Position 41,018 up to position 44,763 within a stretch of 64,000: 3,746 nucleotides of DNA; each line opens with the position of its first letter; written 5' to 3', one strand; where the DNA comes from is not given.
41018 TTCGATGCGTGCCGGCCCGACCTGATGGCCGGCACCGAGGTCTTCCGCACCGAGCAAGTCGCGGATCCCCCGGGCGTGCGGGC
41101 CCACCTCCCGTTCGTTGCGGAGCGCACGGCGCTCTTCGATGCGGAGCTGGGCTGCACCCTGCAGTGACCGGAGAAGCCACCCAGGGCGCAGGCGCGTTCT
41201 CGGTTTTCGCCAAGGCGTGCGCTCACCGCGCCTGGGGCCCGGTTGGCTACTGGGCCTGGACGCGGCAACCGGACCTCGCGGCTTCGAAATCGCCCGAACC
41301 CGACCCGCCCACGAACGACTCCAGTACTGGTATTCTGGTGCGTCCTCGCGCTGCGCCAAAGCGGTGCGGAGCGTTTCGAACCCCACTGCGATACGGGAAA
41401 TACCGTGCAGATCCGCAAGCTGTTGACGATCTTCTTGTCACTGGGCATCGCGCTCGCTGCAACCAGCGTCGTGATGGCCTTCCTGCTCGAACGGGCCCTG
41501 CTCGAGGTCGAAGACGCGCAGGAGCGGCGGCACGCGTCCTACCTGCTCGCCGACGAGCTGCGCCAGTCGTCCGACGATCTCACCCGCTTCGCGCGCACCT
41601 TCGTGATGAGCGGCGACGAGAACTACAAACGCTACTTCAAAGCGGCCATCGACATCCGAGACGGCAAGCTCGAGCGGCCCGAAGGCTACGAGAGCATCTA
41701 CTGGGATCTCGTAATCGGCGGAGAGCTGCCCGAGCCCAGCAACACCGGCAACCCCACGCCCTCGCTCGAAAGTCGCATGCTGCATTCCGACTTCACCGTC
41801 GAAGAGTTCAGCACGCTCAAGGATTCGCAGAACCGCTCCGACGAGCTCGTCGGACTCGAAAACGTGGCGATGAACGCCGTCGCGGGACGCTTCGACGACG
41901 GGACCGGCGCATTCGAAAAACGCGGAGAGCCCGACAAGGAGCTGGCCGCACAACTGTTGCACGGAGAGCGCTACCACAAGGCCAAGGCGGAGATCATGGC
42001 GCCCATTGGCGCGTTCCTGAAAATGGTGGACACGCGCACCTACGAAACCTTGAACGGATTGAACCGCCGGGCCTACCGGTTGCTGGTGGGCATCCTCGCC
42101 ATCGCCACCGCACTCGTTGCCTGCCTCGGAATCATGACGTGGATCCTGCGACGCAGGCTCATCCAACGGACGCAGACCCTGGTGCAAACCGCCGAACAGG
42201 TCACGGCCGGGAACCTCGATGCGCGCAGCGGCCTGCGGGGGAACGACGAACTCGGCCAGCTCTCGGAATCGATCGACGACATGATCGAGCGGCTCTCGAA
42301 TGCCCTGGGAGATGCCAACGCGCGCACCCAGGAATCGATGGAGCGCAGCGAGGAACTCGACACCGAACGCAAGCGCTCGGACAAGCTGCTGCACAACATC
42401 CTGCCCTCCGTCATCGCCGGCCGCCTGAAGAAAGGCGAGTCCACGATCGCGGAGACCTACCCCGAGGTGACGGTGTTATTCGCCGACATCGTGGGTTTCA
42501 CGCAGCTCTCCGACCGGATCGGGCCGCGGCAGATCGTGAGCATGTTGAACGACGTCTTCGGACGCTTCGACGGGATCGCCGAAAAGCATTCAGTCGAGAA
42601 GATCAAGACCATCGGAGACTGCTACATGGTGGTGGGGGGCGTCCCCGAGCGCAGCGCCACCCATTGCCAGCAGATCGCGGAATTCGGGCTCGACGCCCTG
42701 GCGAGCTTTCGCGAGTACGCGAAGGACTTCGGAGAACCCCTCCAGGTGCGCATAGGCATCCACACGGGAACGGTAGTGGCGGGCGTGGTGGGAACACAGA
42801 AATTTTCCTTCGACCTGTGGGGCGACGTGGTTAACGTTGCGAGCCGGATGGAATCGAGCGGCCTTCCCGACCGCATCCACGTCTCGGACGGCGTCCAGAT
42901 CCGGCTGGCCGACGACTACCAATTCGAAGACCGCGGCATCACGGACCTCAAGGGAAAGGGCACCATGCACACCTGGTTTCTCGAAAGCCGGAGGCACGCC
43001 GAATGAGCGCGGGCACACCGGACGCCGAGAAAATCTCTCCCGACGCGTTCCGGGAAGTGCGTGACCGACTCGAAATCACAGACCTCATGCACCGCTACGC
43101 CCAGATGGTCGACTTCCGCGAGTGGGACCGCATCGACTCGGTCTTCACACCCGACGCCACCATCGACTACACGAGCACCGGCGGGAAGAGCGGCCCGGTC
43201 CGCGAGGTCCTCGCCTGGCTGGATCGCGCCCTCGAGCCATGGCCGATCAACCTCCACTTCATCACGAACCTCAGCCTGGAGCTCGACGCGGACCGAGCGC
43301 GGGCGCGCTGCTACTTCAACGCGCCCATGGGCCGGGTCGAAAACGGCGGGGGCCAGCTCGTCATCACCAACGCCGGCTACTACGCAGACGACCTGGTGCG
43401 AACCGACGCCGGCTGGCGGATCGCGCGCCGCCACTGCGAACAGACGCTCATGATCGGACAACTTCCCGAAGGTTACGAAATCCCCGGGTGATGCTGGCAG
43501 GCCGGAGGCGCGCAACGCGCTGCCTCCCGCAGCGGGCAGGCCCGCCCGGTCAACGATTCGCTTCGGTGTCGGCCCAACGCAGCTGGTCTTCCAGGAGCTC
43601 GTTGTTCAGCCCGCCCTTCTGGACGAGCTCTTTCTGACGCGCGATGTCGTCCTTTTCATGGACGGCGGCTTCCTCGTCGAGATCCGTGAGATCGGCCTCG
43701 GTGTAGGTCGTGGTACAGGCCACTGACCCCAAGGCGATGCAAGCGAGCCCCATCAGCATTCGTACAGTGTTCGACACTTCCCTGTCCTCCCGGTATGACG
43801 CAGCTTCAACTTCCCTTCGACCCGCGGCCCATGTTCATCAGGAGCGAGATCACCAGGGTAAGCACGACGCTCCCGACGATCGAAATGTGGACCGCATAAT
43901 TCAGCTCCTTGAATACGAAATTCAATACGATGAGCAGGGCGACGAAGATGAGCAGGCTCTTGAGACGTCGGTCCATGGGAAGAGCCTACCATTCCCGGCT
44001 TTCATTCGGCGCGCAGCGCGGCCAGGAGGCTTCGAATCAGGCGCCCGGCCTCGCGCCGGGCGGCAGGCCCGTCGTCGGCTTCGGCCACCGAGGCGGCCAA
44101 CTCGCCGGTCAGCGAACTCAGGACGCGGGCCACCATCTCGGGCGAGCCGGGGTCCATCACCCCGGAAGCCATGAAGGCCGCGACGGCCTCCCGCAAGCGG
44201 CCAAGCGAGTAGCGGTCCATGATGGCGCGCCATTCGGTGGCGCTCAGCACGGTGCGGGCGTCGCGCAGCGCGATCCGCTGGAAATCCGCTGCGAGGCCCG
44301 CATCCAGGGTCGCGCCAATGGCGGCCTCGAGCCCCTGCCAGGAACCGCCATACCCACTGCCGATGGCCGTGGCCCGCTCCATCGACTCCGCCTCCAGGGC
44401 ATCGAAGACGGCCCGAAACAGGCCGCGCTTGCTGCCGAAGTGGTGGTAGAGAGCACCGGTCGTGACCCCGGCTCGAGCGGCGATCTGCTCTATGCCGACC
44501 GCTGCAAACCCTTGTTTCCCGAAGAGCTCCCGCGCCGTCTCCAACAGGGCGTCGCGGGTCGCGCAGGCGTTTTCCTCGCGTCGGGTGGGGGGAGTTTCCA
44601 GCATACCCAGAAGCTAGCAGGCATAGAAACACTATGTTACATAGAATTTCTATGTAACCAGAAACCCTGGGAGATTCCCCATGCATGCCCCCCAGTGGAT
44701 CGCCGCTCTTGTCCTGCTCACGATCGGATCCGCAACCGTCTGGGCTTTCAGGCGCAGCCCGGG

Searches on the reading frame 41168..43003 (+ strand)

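Call 94: search_protein_families(library=pfam, proteins=[window:41168-43003:+], max_evalue=0.001)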
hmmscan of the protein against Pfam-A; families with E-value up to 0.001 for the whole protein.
window:41168-43003:+ (612 aa): 3 families
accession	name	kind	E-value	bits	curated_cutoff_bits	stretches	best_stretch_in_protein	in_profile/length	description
PF00211.25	Guanylate_cyc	-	1.4e-63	214.3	21.9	1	428-606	3-182/183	Adenylate and Guanylate cyclase catalytic domain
PF00672.30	HAMP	-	7e-11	42.7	25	1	327-377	2-52/53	HAMP domain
PF07701.20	HNOBA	-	9.4e-05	22.4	23.4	1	375-420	172-216/216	Heme NO binding associated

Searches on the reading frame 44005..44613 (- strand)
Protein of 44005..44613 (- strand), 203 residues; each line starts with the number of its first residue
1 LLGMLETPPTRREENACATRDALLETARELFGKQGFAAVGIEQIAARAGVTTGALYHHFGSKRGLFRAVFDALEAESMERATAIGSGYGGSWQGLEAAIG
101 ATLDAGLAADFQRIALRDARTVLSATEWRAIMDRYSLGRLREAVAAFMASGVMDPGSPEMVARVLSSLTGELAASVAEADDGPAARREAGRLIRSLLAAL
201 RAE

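Call 94: search_protein_families(library=pfam, proteins=[window:44005-44613:-], max_evalue=0.001)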
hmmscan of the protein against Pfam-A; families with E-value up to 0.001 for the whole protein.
window:44005-44613:- (203 aa): 2 families
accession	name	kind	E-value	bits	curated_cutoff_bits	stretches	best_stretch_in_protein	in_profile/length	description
PF00440.29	TetR_N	-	6.8e-20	71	24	1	23-69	1-47/47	Bacterial regulatory proteins, tetR family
PF21351.2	TetR_C_41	-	2.1e-19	70.2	27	1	92-200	1-108/108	Tetracyclin repressor-like, C-terminal domain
